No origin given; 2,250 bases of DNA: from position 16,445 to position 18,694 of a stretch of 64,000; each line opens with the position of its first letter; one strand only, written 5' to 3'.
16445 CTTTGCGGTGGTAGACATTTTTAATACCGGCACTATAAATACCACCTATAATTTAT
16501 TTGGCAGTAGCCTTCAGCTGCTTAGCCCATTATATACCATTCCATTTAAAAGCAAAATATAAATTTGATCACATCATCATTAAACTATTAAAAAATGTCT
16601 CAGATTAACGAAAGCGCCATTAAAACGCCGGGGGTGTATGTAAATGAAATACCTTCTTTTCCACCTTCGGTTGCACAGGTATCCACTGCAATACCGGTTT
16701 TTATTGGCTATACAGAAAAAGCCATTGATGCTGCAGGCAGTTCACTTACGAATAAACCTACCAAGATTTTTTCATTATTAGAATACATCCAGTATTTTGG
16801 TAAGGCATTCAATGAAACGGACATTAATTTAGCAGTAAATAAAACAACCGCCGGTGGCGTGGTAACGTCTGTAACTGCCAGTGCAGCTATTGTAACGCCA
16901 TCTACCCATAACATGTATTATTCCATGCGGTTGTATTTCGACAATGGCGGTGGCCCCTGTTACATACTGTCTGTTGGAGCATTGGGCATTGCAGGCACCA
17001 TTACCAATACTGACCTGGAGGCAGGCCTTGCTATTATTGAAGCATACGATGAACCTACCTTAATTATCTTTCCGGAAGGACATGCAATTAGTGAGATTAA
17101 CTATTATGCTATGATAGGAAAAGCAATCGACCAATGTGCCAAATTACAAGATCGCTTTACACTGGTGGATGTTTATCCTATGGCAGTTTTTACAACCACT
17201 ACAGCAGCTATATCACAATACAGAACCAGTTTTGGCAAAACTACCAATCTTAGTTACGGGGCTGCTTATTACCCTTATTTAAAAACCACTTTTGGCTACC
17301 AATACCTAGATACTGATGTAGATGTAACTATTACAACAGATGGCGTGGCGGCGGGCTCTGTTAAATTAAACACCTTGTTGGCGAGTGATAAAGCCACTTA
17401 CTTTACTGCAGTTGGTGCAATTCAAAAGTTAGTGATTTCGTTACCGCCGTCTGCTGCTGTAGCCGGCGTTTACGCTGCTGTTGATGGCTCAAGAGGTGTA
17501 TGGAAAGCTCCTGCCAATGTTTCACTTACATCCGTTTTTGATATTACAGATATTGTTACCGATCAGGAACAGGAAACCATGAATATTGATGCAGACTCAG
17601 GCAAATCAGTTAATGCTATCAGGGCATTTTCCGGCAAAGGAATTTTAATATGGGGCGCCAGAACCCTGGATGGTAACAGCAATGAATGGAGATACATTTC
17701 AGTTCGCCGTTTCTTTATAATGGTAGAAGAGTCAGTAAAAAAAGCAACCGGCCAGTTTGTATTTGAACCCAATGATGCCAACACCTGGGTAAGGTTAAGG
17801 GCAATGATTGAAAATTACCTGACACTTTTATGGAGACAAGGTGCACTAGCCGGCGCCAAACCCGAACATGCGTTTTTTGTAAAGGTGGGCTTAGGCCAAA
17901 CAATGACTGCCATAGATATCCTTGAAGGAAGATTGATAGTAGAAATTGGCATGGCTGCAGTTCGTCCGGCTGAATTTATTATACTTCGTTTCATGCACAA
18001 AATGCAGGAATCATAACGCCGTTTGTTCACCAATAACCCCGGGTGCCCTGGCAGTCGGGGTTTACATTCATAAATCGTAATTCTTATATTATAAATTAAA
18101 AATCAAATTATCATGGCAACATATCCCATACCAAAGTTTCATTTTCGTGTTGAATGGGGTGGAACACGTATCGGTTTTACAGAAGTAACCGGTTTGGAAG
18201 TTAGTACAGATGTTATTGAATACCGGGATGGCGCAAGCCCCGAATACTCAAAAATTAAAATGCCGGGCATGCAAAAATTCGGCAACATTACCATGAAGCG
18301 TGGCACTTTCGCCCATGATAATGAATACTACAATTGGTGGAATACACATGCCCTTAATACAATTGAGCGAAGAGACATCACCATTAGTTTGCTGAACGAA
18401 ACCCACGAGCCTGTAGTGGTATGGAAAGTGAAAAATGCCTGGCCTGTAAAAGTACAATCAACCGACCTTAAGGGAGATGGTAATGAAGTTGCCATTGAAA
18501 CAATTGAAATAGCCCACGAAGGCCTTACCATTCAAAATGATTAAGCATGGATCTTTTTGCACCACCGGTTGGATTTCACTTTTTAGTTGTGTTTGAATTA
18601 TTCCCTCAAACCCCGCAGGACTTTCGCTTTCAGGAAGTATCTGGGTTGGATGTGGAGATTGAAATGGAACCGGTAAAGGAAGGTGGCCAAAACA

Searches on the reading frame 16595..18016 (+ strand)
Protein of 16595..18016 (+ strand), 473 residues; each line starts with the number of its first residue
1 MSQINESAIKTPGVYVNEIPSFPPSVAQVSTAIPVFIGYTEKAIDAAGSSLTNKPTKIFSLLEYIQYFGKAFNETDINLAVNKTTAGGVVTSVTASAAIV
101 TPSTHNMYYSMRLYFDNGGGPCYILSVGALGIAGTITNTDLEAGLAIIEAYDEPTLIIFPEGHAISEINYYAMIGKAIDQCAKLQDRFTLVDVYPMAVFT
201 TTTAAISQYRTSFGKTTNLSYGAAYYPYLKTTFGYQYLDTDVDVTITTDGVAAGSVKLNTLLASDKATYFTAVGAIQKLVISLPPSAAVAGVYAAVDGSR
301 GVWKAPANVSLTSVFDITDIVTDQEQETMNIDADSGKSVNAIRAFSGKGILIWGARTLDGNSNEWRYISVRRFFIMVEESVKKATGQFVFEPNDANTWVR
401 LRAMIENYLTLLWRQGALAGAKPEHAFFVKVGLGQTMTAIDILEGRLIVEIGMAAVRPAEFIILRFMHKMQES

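Call 8: search_protein_families(library=pfam, proteins=[window:16595-18016:+], max_evalue=0.001)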
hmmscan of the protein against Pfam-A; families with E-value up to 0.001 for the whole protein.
window:16595-18016:+ (473 aa): 2 families
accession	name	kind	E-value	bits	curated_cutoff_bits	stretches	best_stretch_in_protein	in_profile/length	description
PF17482.7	Phage_sheath_1C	-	4.3e-13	49.6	26.9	1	362-466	3-101/104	Phage tail sheath C-terminal domain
PF04984.19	Phage_sheath_1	-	1.5e-10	41.6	31.4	1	134-358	1-168/168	Phage tail sheath protein subtilisin-like domain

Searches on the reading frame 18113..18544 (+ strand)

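Call 8: search_protein_families(library=pfam, proteins=[window:18113-18544:+], max_evalue=0.001)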
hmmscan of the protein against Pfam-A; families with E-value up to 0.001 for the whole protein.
window:18113-18544:+ (143 aa): 1 family
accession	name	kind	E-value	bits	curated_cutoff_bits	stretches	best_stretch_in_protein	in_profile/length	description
PF06841.18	Phage_T4_gp19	-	2e-49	167.3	28.2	1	7-139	1-134/134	T4-like virus tail tube protein gp19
